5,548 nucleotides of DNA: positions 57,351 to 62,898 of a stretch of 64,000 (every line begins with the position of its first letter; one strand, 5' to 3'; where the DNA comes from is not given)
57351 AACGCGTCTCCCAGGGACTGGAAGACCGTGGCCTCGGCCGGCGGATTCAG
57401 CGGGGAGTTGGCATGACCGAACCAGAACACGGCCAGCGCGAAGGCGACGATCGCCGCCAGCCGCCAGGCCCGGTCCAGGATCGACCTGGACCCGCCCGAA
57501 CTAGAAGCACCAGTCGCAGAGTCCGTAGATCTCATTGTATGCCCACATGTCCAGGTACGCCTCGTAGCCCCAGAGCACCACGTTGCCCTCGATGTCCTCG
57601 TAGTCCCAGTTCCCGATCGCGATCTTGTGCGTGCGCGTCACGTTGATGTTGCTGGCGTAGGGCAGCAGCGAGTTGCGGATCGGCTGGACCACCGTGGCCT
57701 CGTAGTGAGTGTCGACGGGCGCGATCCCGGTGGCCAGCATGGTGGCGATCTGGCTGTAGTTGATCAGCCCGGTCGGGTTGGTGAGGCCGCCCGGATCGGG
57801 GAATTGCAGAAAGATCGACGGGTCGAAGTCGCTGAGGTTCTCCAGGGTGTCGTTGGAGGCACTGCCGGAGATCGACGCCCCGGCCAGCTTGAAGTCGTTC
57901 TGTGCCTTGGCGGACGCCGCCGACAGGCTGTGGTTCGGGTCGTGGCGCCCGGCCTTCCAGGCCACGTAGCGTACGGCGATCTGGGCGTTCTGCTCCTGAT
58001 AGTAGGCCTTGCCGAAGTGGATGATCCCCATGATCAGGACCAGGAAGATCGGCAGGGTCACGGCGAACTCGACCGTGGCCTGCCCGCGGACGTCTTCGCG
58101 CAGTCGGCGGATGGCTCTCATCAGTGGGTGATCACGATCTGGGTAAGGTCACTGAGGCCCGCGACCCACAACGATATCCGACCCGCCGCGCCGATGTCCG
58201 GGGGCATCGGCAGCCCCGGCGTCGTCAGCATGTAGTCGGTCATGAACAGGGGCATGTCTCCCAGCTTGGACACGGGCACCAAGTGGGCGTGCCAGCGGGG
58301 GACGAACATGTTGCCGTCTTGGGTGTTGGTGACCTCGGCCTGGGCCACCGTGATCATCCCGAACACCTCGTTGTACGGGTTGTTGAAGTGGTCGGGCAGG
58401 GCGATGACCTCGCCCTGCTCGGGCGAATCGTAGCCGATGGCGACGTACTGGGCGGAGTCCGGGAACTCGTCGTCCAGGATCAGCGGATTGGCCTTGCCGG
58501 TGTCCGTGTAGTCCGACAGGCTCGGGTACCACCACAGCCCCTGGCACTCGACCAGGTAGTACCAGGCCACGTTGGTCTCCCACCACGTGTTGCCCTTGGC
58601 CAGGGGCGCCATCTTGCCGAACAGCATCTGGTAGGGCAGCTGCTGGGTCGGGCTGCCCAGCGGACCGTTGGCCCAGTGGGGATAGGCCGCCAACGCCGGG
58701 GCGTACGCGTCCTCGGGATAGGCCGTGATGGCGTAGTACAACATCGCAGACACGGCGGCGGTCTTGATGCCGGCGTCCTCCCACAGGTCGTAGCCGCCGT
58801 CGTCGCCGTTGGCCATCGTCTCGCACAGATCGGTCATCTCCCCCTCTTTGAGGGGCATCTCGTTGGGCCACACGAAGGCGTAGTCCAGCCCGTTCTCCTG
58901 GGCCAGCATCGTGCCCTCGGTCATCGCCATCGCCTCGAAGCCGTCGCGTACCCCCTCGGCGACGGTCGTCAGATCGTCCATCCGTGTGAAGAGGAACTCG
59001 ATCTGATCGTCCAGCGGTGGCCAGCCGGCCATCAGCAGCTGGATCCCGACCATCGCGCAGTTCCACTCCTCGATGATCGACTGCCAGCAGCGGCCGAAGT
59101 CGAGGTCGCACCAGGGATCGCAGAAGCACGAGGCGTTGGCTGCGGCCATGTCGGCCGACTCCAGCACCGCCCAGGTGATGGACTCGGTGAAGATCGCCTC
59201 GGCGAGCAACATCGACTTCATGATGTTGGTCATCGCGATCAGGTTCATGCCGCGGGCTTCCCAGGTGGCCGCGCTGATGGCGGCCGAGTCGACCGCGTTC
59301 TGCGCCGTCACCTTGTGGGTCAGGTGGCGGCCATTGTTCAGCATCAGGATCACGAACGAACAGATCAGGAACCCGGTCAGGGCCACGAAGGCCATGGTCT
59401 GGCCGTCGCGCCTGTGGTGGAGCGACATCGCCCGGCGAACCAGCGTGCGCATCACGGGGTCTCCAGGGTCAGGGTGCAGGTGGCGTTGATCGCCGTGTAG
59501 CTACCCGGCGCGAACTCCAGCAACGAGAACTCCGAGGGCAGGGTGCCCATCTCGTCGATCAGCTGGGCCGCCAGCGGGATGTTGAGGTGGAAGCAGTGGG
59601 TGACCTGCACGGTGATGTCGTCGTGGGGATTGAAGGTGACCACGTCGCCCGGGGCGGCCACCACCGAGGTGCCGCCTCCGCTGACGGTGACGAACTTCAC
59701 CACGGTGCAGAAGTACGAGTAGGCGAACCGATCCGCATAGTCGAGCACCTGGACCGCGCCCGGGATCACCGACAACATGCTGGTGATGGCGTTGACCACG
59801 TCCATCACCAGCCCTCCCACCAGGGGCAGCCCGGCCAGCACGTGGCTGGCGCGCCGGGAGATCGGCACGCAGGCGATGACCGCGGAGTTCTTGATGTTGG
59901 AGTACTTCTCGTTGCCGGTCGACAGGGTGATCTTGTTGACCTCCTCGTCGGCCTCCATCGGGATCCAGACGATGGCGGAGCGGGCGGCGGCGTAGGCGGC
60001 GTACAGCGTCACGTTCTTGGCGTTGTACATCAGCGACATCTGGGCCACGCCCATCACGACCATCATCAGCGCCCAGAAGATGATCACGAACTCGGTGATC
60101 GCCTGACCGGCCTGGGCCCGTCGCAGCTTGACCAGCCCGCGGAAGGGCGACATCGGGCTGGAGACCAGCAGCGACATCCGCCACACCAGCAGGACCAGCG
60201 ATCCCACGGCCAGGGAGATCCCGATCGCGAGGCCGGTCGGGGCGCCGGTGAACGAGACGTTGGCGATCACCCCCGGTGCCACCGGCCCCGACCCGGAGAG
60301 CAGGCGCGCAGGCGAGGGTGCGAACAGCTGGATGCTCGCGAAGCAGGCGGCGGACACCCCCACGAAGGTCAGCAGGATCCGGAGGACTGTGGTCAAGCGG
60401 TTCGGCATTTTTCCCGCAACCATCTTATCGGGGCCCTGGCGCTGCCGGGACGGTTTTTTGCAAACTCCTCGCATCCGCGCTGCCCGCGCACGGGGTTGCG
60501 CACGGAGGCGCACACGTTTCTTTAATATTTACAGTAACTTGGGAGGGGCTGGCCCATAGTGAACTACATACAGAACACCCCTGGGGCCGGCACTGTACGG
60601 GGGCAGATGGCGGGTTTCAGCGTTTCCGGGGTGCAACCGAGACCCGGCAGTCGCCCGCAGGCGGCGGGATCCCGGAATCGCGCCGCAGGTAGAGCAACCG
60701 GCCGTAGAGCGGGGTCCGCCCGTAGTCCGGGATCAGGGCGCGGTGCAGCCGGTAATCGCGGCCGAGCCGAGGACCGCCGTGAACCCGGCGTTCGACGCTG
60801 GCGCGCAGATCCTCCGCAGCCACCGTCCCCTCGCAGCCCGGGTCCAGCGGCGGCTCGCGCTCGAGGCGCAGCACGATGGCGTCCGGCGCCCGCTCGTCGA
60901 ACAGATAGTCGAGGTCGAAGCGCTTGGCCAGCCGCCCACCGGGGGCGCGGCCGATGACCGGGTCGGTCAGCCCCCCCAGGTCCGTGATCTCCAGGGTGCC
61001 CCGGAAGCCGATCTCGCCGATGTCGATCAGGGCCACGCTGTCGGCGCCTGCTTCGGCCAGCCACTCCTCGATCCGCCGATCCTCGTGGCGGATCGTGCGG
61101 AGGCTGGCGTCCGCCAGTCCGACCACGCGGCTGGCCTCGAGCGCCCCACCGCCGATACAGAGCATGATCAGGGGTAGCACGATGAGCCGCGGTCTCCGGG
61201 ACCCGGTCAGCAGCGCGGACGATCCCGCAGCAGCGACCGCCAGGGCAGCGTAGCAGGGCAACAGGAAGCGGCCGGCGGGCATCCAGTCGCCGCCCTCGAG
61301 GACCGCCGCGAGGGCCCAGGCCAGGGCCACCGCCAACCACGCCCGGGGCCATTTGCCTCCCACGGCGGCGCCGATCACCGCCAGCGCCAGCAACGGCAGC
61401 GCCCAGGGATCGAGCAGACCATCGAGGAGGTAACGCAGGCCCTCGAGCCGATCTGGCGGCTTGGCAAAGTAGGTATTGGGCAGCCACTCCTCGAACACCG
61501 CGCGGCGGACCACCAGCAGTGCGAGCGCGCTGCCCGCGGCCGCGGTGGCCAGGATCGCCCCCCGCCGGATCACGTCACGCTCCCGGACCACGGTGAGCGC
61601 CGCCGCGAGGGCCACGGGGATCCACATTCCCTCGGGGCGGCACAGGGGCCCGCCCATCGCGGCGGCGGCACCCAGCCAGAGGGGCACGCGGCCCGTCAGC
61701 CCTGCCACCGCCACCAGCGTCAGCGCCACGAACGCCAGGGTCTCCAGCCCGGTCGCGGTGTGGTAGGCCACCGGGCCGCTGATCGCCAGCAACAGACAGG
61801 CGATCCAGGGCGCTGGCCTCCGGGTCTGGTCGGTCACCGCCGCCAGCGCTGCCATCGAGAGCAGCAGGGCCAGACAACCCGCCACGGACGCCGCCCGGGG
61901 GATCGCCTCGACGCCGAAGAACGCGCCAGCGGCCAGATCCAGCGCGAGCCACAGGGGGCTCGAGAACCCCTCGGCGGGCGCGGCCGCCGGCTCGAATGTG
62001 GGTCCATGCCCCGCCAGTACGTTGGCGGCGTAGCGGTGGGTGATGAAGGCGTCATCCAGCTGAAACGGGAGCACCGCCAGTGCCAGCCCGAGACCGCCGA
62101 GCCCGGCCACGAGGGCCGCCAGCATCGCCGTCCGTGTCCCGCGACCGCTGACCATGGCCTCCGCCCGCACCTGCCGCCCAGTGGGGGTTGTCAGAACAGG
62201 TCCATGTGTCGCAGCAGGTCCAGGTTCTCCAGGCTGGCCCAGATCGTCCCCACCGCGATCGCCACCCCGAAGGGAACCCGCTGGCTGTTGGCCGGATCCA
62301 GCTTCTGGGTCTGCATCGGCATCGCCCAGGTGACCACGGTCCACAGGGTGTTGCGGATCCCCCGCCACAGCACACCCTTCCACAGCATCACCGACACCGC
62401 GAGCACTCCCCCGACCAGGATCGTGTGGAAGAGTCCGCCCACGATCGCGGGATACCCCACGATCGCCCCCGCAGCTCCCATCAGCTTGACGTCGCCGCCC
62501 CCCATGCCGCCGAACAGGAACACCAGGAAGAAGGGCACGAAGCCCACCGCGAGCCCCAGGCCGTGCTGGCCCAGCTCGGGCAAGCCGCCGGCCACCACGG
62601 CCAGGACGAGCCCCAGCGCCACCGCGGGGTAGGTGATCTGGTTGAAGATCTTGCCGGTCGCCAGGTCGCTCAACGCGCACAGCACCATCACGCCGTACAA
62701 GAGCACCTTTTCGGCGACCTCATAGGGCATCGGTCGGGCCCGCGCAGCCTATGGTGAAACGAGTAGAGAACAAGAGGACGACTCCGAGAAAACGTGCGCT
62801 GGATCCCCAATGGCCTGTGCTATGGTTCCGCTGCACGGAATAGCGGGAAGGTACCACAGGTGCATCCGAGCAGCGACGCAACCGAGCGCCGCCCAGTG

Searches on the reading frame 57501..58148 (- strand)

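Call 80: search_protein_families(library=pfam, proteins=[window:57501-58148:-], max_evalue=0.00001)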
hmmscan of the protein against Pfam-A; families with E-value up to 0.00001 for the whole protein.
window:57501-58148:- (215 aa): 1 family
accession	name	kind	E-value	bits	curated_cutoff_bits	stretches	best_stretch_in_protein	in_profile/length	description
PF07811.17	TadE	-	7.1e-13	48.9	22.9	1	22-63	1-42/43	TadE-like protein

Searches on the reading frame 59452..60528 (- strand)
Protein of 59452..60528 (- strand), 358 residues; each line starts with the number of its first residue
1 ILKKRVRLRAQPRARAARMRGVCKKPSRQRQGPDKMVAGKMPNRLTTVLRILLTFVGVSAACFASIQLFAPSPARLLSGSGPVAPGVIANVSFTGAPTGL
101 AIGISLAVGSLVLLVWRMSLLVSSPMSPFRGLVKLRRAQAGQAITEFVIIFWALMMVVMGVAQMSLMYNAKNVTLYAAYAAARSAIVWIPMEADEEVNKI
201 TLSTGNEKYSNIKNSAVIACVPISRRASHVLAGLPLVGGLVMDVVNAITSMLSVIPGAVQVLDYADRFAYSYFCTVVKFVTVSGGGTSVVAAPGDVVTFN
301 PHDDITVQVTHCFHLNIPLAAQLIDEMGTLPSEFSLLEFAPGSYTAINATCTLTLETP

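Call 80: search_protein_families(library=pfam, proteins=[window:59452-60528:-], max_evalue=0.00001)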
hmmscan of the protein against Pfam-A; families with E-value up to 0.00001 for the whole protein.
window:59452-60528:- (358 aa): 1 family
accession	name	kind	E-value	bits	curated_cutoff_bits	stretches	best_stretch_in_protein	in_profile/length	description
PF07811.17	TadE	-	7.3e-09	36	22.9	1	141-183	1-43/43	TadE-like protein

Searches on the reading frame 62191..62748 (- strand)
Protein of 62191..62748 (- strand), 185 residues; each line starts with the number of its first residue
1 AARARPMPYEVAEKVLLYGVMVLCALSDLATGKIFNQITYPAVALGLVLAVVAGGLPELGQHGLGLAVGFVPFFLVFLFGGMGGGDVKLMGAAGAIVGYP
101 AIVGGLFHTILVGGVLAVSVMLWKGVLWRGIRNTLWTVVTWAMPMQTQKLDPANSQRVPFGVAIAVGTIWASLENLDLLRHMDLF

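Call 80: search_protein_families(library=pfam, proteins=[window:62191-62748:-], max_evalue=0.00001)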
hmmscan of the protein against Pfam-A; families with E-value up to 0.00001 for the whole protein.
window:62191-62748:- (185 aa): 1 family
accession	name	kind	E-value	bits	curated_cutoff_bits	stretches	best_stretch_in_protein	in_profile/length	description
PF01478.23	Peptidase_A24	-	6.5e-18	65.5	26.5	1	16-118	2-104/104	Type IV leader peptidase family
